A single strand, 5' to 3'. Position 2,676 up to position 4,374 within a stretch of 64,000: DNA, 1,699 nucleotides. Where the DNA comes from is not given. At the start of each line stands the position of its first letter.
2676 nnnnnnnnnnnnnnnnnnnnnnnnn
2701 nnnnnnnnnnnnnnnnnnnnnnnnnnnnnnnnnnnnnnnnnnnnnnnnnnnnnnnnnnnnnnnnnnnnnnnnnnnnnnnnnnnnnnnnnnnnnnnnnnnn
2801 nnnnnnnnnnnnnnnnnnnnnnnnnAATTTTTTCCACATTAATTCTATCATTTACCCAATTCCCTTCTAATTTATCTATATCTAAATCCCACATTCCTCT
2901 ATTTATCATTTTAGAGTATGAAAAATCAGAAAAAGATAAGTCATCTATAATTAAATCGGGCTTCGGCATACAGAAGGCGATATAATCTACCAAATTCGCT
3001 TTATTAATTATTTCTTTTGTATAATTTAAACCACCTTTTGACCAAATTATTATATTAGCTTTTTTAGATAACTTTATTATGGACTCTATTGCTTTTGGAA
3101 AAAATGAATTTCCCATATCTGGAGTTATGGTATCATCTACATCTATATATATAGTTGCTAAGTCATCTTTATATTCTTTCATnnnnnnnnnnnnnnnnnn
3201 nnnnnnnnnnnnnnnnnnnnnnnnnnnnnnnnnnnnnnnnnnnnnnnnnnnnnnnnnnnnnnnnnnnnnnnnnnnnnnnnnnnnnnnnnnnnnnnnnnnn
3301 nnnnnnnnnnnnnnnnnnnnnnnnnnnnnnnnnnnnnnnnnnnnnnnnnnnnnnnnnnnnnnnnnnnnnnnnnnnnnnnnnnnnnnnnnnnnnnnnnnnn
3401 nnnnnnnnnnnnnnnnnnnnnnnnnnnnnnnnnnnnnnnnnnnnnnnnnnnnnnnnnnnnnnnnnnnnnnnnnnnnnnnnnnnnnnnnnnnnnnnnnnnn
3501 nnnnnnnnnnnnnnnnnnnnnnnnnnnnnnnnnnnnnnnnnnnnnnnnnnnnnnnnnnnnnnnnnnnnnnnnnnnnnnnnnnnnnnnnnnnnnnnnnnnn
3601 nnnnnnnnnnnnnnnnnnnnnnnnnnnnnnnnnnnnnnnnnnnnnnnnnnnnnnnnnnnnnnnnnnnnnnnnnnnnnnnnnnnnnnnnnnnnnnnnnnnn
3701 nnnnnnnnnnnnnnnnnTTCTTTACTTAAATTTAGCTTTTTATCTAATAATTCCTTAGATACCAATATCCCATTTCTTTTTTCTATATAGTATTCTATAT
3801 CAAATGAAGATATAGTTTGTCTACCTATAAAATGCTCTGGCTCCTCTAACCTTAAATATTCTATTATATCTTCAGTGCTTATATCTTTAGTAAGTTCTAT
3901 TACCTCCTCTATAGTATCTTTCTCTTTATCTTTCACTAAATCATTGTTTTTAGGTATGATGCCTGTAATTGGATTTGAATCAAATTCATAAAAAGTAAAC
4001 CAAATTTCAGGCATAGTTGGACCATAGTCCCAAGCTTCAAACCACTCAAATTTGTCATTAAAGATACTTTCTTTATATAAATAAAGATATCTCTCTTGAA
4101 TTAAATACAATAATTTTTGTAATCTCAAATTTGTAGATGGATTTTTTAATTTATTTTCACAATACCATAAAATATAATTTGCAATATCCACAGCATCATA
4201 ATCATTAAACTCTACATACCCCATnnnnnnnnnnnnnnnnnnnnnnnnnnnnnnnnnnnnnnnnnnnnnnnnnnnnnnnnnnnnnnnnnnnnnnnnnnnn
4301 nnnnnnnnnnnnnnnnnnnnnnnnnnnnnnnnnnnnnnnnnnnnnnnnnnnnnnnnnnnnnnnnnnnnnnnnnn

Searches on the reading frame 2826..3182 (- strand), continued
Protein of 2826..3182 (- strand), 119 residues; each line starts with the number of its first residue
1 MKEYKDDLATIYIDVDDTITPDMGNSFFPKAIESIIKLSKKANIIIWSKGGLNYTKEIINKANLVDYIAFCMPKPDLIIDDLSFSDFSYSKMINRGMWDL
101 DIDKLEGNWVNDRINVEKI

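Call 82: fold_search(model_id=the predicted structure, library=viral)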
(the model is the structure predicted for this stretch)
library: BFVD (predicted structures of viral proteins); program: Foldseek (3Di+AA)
matches with E <= 10: 648; with E <= 0.001: 1
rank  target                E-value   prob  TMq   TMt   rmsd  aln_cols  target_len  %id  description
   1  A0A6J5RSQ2            9.6e-05  1.00  0.56  0.36   4.7       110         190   19  FCP1 homology domain-containing protein [uncultured Caudovirales phage]
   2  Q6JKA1                1.6e-03  0.99  0.50  0.21  11.2       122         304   18  38K [Neodiprion sertifer nucleopolyhedrovirus]
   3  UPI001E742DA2         6.7e-03  0.98  0.49  0.52   5.9       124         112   18  (no name look-up for this kind of identifier)
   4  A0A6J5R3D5            1.4e-02  1.00  0.49  0.40   4.1        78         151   15  HAD_like domain containing protein [uncultured Caudovirales phage]
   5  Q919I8                1.4e-02  0.99  0.42  0.18   6.8        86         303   16  CUN087 similar to AcMNPV ORF98 [Culex nigripalpus nucleopolyhedrovirus (isolate Florida/1997)]
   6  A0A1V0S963            1.7e-02  0.97  0.48  0.12   5.1        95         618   26  Uncharacterized protein [Catovirus CTV1]
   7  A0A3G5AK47            2.6e-02  0.99  0.49  0.41   6.0        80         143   19  Uncharacterized protein [Sylvanvirus sp.]
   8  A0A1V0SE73            2.6e-02  0.96  0.39  0.21   7.5        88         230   17  Haloacid dehalogenase-like hydrolase [Indivirus ILV1]
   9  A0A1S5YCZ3            2.7e-02  1.00  0.48  0.26   1.7        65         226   20  FCP1 homology domain-containing protein [Leptopilina boulardi filamentous virus]
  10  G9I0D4                3.4e-02  1.00  0.49  0.24   1.7        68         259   16  Baculovirus 38k protein [Helicoverpa zea nudivirus 2]
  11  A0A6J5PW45            3.6e-02  0.99  0.47  0.15   3.4        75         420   19  HAD-like domain containing protein [uncultured Caudovirales phage]
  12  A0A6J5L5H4            3.6e-02  0.98  0.55  0.55   5.7       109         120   16  Phosphoheptose isomerase [uncultured Caudovirales phage]
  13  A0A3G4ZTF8            3.6e-02  0.98  0.44  0.38   2.9        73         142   22  Uncharacterized protein [Edafosvirus sp.]
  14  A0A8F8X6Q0            4.1e-02  0.99  0.48  0.43   2.7        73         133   19  (no name in the UniProt tables at hand)
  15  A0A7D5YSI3            4.1e-02  0.99  0.46  0.18   3.0        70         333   20  (no name in the UniProt tables at hand)
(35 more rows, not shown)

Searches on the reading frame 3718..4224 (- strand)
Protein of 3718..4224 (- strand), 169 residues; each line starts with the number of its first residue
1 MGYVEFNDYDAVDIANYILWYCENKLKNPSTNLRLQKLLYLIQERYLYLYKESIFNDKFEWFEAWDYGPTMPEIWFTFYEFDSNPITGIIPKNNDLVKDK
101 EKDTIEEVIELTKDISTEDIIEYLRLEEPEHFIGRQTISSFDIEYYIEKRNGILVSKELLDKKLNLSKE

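Call 5: search_protein_families(library=pfam, max_evalue=1, proteins=[window:3718-4224:-])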
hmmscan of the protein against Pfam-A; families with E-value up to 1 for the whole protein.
window:3718-4224:- (169 aa): 1 family
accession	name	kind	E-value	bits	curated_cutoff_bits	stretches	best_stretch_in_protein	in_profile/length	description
PF13274.11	SocA_Panacea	-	2.3e-12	48.3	25.7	1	35-127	1-109/113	Antitoxin SocA-like, Panacea domain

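Call 6: search_protein_families(library=phrogs, max_evalue=0.01, proteins=[window:3718-4224:-])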
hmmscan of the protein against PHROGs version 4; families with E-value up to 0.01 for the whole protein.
window:3718-4224:- (169 aa): 2 families
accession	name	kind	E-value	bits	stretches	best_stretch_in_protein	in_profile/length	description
phrog_1281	-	unknown function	2.3e-25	90.4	1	5-123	4-119/195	-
phrog_10390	-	unknown function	4.6e-12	47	1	9-111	149-251/299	-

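Call 7: search_protein_families(library=ncbifam, max_evalue=0.1, proteins=[window:3718-4224:-])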
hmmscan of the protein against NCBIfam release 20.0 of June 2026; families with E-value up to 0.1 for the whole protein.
window:3718-4224:- (169 aa): 1 family
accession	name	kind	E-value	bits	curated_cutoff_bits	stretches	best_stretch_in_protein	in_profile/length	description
NF047745.1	SocA_antitoxin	equivalog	4.7e-16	59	190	1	9-102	1-90/176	type VI toxin-antitoxin system SocA family antitoxin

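Call 19: search_protein_families(library=padloc, max_evalue=0.1, proteins=[window:3718-4224:-])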
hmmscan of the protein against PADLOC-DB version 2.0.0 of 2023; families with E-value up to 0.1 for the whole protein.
window:3718-4224:- (169 aa): 0 families

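Call 26: search_dna_similar(query=window:3718-4224:-, collection=phages, mode=protein, max_rows=30, max_evalue=0.001)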
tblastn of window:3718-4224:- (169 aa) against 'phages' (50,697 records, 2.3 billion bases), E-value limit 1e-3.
Records with a match: 80; places in all: 82; records where one place covers at least 80% of the query: 2.
Best place of each record, by identity: <60% 80.
By first word of the organism name: Streptococcus 22; Pseudomonas 19; Paenibacillus 8; Escherichia 6; Burkholderia 6; Bordetella 5; Bacteriophage 4; Moraxella 2; Aggregatibacter 2; Cylindrospermopsis 2; and 3 more.
By host as written in the record: Pseudomonas aeruginosa 18; - 7; Bordetella avium 5; Paenibacillus larvae 4; Moraxella catarrhalis 2; Aggregatibacter actinomycetemcomitans D11S-1 2; Paenibacillus larvae 2006 2; Streptococcus pyogenes Alab49 2; and 34 more.
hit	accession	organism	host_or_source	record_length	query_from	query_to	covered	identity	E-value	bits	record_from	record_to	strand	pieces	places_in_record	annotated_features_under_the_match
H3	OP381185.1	Megaira polyxenophila phage MAnkyphage_25.80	Candidatus Megaira polyxenophila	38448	4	169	98%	29.9%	6e-10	62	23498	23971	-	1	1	DUF4065 domain-containing protein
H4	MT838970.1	Bacteriophage sp.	human fecal samples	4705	5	129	74%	28.9%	3e-8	57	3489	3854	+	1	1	record has no annotation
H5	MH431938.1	Paenibacillus phage C7Cdelta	Paenibacillus larvae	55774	31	146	69%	30.7%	3e-4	45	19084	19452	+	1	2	hypothetical protein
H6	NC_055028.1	Paenibacillus phage C7Cdelta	Paenibacillus larvae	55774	31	146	69%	30.7%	3e-4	45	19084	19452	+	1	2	DUF4065 domain-containing protein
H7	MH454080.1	Paenibacillus phage Ley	Paenibacillus larvae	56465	31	146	69%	30.7%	3e-4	45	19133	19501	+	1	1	hypothetical protein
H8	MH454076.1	Paenibacillus phage Ash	Paenibacillus larvae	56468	31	146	69%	30.7%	3e-4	45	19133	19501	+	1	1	hypothetical protein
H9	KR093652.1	Moraxella phage Mcat28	Moraxella catarrhalis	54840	9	139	78%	27.1%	1e-3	44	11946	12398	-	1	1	hypothetical protein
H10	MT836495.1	Bacteriophage sp.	human fecal samples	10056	9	145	81%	25.8%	1e-8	59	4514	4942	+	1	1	record has no annotation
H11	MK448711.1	Streptococcus phage Javan235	Streptococcus gallolyticus UCN34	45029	11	101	54%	37.4%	7e-5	47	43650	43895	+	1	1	hypothetical protein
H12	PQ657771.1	Escherichia phage EC.P3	Escherichia coli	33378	13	129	69%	28.6%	2e-6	52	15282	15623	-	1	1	hypothetical protein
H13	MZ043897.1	Escherichia phage E212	Escherichia coli K88 cvcc83902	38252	13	129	69%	28.6%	2e-6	52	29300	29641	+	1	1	hypothetical protein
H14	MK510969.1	Pseudomonas phage vB_Pae_CF60a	Pseudomonas aeruginosa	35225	11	129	70%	27.7%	2e-7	56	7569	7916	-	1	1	hypothetical protein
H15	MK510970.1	Pseudomonas phage vB_Pae_CF67a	Pseudomonas aeruginosa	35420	11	129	70%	27.7%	2e-7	56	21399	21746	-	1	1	hypothetical protein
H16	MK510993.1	Pseudomonas phage vB_Pae_BR201a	Pseudomonas aeruginosa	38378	11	129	70%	27.7%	2e-7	56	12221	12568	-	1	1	hypothetical protein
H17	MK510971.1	Pseudomonas phage vB_Pae_CF79a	Pseudomonas aeruginosa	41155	11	129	70%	27.7%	2e-7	56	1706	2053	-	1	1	hypothetical protein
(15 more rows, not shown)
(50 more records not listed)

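Call 27: search_dna_similar(query=window:3718-4224:-, collection=plasmids, mode=protein, max_rows=30, max_evalue=0.001)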
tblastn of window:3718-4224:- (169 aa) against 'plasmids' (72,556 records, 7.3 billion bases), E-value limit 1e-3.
Records with a match: 11; places in all: 14; records where one place covers at least 80% of the query: 2.
Best place of each record, by identity: 90-95% 1; 80-90% 1; <60% 9.
By first word of the organism name: Clostridioides 2; Paenibacillus 2; Clostridium 1; Akkermansia 1; Pseudomonas 1; Exiguobacterium 1; Rickettsia 1; Escherichia 1; Salinibacter 1.
By predicted mobility (MOB-suite, as given by PLSDB): non-mobilizable 9; mobilizable 2.
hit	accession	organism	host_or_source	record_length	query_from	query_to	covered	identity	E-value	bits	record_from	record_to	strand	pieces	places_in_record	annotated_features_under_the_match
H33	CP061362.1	Clostridioides sp. ES-W-0016-02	water,pond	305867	1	169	100%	91.1%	2e-98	317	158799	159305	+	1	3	DUF4065 domain-containing protein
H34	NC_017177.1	Clostridioides difficile BI1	Homo sapiens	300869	1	169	100%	81.8%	6e-106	425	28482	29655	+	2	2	type II toxin-antitoxin system antitoxin SocA domain-containing ... (x2)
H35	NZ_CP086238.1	Clostridium estertheticum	single colony,bovine feces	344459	1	129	76%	30.8%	1e-5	51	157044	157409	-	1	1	type II toxin-antitoxin system antitoxin SocA domain-containing ...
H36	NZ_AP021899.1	Akkermansia muciniphila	Homo sapiens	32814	1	122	72%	29.0%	3e-7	56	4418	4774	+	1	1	type II toxin-antitoxin system antitoxin SocA domain-containing ...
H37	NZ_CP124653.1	Pseudomonas aeruginosa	Homo sapiens,Wound/Abscess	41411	10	129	71%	27.5%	5e-8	58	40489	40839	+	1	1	type II toxin-antitoxin system antitoxin SocA domain-containing ...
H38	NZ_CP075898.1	Exiguobacterium acetylicum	cell culture,litchi pericarp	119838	31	129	59%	29.8%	8e-4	46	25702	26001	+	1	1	type II toxin-antitoxin system antitoxin SocA domain-containing ...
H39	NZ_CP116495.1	Rickettsia asembonensis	Ctenocephalides orientis,insect ...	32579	11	86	45%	35.5%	3e-7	56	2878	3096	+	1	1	AAA family ATPase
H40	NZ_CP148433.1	Escherichia coli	Chicken,single cell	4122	13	86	44%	35.1%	1e-5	51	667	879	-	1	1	type II toxin-antitoxin system antitoxin SocA domain-containing ...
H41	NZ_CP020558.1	Paenibacillus larvae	Apis mellifera,single cell microbial ...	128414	13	86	44%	35.1%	4e-5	50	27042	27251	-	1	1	type II toxin-antitoxin system antitoxin SocA domain-containing ...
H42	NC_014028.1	Salinibacter ruber M8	-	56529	9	87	47%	31.3%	3e-4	47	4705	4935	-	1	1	type II toxin-antitoxin system antitoxin SocA domain-containing ...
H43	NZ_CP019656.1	Paenibacillus larvae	honeybees,cell culture,foul brood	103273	25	86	37%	38.7%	5e-4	47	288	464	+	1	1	type II toxin-antitoxin system antitoxin SocA domain-containing ...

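Call 38: find_homologous_proteins(query=window:3718-4224:-, max_evalue=0.001)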
Query window:3718-4224:- (169 aa): 3 proteins with E <= 0.001 among 35 candidates.
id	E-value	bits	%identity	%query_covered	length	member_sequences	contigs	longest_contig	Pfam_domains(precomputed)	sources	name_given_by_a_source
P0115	1.5e-102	359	93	100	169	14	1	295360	PF13274.12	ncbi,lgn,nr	ncbi:DUF4065 domain-containing protein [Clostridioides difficile]|nr:DUF4065 domain-containing prote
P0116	5.4e-51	191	72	72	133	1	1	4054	PF13274.12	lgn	-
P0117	1.3e-12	66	34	72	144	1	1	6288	PF13274.12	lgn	-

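Call 39: find_encoding_contigs(protein=P0116, flank=5000)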
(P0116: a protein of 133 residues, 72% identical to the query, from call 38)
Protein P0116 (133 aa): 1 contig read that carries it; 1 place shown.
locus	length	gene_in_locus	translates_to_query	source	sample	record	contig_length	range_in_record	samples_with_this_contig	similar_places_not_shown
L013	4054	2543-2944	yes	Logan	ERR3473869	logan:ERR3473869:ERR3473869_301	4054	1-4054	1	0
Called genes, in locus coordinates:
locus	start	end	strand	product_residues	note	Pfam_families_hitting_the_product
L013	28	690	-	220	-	-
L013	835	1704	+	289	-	-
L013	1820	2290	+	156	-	PF13274:SocA_Panacea (faint)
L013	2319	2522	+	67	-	-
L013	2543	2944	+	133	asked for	PF13274:SocA_Panacea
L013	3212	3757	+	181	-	-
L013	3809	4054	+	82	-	?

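Call 40: find_encoding_contigs(protein=P0117, flank=6000)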
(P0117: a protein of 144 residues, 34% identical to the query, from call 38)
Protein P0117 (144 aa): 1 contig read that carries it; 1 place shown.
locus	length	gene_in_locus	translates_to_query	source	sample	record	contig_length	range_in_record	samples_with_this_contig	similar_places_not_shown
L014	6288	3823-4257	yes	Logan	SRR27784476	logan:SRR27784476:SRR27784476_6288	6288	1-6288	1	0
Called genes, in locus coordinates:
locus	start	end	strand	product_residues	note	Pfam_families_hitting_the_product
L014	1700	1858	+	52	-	-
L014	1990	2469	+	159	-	PF13392:HNH_3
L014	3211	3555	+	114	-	-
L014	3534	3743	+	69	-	-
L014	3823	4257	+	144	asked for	PF13274:SocA_Panacea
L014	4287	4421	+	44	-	-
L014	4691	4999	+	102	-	-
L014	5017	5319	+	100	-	-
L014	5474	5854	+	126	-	-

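Call 48: search_protein_families(library=pfam, alignment_id=A3, max_evalue=0.001)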
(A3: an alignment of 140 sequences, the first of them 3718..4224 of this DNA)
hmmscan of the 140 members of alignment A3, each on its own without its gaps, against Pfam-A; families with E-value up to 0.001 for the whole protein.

A. member 1, window:3718-4224:- (169 aa): 1 family
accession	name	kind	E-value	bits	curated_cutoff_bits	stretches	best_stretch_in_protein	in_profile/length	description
PF13274.11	SocA_Panacea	-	2.3e-12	48.3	25.7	1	35-127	1-109/113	Antitoxin SocA-like, Panacea domain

B. families by the number of members that match (of 140 scanned): 61 families (the first 25 are shown)
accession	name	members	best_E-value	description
PF00476.26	DNA_pol_A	3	9.7e-65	DNA polymerase family A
PF18909.5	dGTP_diPhyd_N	3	1.7e-28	dATP/dGTP diphosphohydrolase, N-terminal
PF13481.12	AAA_25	3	4.1e-28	AAA domain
PF01612.26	DNA_pol_A_exo1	3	2.5e-11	3'-5' exonuclease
PF00959.24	Phage_lysozyme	2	2.6e-42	Phage lysozyme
PF03796.21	DnaB_C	2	8.5e-42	DnaB-like helicase C terminal domain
PF09414.15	RNA_ligase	2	4.8e-26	RNA ligase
PF00005.33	ABC_tran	2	1.5e-23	ABC transporter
PF01694.28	Rhomboid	2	1.1e-21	Rhomboid domain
PF00589.27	Phage_integrase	2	5.4e-20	Phage integrase family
PF13482.12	RNase_H_2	2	3.1e-14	RNase_H superfamily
PF12705.13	PDDEXK_1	2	4.1e-10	PD-(D/E)XK nuclease superfamily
PF06745.19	ATPase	2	6.6e-09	KaiC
PF00149.33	Metallophos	2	2.1e-05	Calcineurin-like phosphoesterase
PF13155.12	Toprim_2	2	3.4e-05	Toprim-like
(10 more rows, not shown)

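Call 66: find_encoding_contigs(protein=P0115, flank=4000, max_places=4)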
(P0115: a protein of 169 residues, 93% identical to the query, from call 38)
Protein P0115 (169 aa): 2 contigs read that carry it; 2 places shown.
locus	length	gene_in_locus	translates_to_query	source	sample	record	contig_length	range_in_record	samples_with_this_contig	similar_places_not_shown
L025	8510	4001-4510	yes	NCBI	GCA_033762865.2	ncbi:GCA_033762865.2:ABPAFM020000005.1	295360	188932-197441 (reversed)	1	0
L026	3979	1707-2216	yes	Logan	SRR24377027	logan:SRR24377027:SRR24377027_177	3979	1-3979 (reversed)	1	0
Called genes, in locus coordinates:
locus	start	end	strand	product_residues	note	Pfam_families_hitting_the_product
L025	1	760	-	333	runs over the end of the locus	PF03816:LytR_cpsA_psr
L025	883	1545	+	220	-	-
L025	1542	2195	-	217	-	-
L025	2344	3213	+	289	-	-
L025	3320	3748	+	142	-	-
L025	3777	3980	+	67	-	-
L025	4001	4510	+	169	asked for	PF13274:SocA_Panacea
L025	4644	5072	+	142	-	PF13274:SocA_Panacea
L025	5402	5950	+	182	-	-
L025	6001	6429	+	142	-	-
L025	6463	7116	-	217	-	PF19553:DUF6076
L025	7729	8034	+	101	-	-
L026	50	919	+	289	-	-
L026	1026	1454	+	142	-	-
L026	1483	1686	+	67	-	-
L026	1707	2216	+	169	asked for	PF13274:SocA_Panacea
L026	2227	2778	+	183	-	PF13274:SocA_Panacea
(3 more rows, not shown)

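Call 70: find_related_loci(query=A7, collection=genome_contigs, flank=4000)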
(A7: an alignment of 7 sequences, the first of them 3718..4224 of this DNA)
Query A7 (169 aa) in genome_contigs; peptide patterns used: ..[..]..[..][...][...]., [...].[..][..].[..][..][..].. (x = any residue, [..] = any of these).
600 stretches matched a pattern (row limit reached: there are more); 522 encode a relative of the query (tblastn E <= 1e-3); the best 80 are kept; 80 distinct loci.
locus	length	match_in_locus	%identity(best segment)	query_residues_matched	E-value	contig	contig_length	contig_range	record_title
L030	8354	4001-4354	31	9-129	5e-16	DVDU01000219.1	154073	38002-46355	MAG TPA_asm: Oscillatoriaceae cyanobacterium M33_DOE_052 k141_366900, whole genome shotgun sequence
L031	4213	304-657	34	9-129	7e-16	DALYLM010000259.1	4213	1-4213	MAG TPA_asm: Coleofasciculaceae cyanobacterium CTOTU46674 NODE_1169_length_4213_cov_25.487013, whole genome shotgun sequ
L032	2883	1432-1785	36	9-129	8e-16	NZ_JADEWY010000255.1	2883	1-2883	Coleofasciculus sp. LEGE 07092 NODE_824_length_2883_cov_16.1415, whole genome shotgun sequence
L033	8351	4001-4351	34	11-129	1e-15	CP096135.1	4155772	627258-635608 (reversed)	MAG: Sphingobacteriales bacterium JAD_PAG50586_3 chromosome, complete genome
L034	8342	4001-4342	38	11-129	1e-15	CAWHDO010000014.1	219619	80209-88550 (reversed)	MAG: uncultured delta proteobacterium isolate MFD03726.bin.3.89 genome assembly, contig: contig_30657, whole genome shot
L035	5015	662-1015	32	9-129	2e-15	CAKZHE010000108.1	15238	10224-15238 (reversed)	MAG TPA_asm: uncultured cyanobacterium isolate ERR2114811_bin.3_CONCOCT_v1.1_MAG genome assembly, contig: ERZ1034369.317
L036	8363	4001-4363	32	6-129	4e-15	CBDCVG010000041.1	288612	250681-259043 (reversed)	MAG: Caldora sp. isolate e91194d1-5003-4bb1-8e0a-ecd65b6f64b4 genome assembly, contig: contig_41, whole genome shotgun s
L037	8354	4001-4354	33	9-129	5e-15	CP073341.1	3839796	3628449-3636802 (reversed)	MAG: Candidatus Paraprochloron terpiosi LD05 chromosome, complete genome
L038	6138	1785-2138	33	9-129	5e-15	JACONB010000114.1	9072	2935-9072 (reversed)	MAG: Candidatus Paraprochloron terpiosi SP5CPC1 SP5CPC1_Ga0394199_114, whole genome shotgun sequence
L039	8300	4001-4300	37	6-108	5e-15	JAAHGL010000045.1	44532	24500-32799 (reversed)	MAG: Symploca sp. SIO2C1 2C1_NODE_45, whole genome shotgun sequence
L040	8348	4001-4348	31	9-129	6e-15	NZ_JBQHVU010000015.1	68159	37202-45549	Candidatus Weimeria sp. HCP3S3_B5 contig00015, whole genome shotgun sequence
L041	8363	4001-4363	33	9-129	8e-15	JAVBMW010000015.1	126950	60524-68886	MAG: Holdemania sp. isolate EPI_MAG_00062 c_000009219391, whole genome shotgun sequence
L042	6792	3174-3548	29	4-129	8e-15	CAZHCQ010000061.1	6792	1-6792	MAG TPA_asm: uncultured Gammaproteobacteria bacterium isolate binchicken_co203_505 genome assembly, contig: k141_939872,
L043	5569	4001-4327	36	6-121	1e-14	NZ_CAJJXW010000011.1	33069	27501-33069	MAG: uncultured Megamonas sp. isolate ERR414306-bin.36, whole genome shotgun sequence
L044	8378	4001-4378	31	1-129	2e-14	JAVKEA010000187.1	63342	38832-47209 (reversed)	MAG: Coleofasciculus sp. E2-BRE-01 k141_10308, whole genome shotgun sequence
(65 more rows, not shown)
